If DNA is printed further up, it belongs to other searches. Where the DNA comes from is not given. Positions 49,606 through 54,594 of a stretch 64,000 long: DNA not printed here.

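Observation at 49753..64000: Operon of >=3 paralogous giant FG-GAP / SLH-like envelope proteins built around a VirD4/TraG-like ATPase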

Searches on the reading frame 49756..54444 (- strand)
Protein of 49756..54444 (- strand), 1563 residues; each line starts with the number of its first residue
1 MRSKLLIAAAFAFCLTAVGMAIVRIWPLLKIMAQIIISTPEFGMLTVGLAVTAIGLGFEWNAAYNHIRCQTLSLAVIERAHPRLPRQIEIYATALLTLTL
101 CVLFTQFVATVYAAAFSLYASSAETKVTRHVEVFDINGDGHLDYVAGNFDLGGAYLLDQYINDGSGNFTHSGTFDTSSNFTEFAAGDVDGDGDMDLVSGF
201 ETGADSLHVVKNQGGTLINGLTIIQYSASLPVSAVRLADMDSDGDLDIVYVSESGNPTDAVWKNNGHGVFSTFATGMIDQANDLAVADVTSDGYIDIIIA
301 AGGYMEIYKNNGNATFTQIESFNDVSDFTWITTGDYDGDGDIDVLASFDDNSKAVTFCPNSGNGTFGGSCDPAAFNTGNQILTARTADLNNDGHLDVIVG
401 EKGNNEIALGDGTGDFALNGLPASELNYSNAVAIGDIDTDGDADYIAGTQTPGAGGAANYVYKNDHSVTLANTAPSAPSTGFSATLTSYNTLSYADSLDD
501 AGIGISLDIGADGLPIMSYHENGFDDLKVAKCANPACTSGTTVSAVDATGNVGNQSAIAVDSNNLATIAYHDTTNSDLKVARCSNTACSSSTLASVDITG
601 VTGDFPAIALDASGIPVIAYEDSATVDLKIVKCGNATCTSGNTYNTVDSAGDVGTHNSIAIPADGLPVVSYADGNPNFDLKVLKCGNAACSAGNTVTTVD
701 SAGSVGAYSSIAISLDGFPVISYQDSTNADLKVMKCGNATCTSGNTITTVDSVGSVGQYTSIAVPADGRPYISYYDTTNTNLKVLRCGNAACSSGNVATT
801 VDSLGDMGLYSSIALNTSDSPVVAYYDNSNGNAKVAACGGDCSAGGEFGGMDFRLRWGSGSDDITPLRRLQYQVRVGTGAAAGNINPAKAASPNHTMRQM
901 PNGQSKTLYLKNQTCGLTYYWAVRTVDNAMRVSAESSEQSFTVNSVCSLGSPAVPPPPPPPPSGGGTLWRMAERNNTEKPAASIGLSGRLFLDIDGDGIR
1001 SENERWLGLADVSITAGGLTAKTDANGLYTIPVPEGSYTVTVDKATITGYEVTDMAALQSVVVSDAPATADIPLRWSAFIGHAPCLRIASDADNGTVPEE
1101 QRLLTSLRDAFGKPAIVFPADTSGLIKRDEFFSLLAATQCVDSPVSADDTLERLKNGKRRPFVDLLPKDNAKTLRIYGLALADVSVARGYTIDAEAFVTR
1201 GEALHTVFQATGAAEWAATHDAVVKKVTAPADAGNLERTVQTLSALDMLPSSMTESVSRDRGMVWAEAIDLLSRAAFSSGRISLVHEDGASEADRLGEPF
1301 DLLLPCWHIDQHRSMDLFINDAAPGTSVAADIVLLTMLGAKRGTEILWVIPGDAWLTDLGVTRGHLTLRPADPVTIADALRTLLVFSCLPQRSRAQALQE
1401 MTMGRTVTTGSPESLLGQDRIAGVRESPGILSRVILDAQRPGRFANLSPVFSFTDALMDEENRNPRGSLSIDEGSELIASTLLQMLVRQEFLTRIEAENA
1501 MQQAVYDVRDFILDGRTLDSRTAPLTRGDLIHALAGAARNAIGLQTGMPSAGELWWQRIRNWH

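Call 9: search_protein_families(library=pfam, proteins=[window:49756-54444:-], max_evalue=0.01)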
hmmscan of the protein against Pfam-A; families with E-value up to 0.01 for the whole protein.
window:49756-54444:- (1563 aa): 4 families
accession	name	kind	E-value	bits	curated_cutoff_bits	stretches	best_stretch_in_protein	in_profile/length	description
PF13517.12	FG-GAP_3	-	1.2e-36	125.5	26.9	5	335-399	1-61/61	FG-GAP-like repeat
PF01839.29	FG-GAP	-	1.5e-07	31.6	22.1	1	182-199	4-21/37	FG-GAP repeat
PF09151.16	DUF1936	-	2e-05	24.6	25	0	519-537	14-30/34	Domain of unknown function (DUF1936)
PF13715.12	CarbopepD_reg_2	-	0.0031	17.9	32.2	0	1000-1043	7-51/88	CarboxypepD_reg-like domain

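Call 10: search_protein_families(library=ncbifam, proteins=[window:49756-54444:-], max_evalue=0.01)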
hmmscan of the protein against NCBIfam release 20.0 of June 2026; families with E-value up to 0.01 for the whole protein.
window:49756-54444:- (1563 aa): 1 family
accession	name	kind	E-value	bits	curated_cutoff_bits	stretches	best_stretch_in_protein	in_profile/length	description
NF052348.1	beta_propeller_lectin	domain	5.7e-07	28.9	200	1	537-807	37-312/337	beta propeller lectin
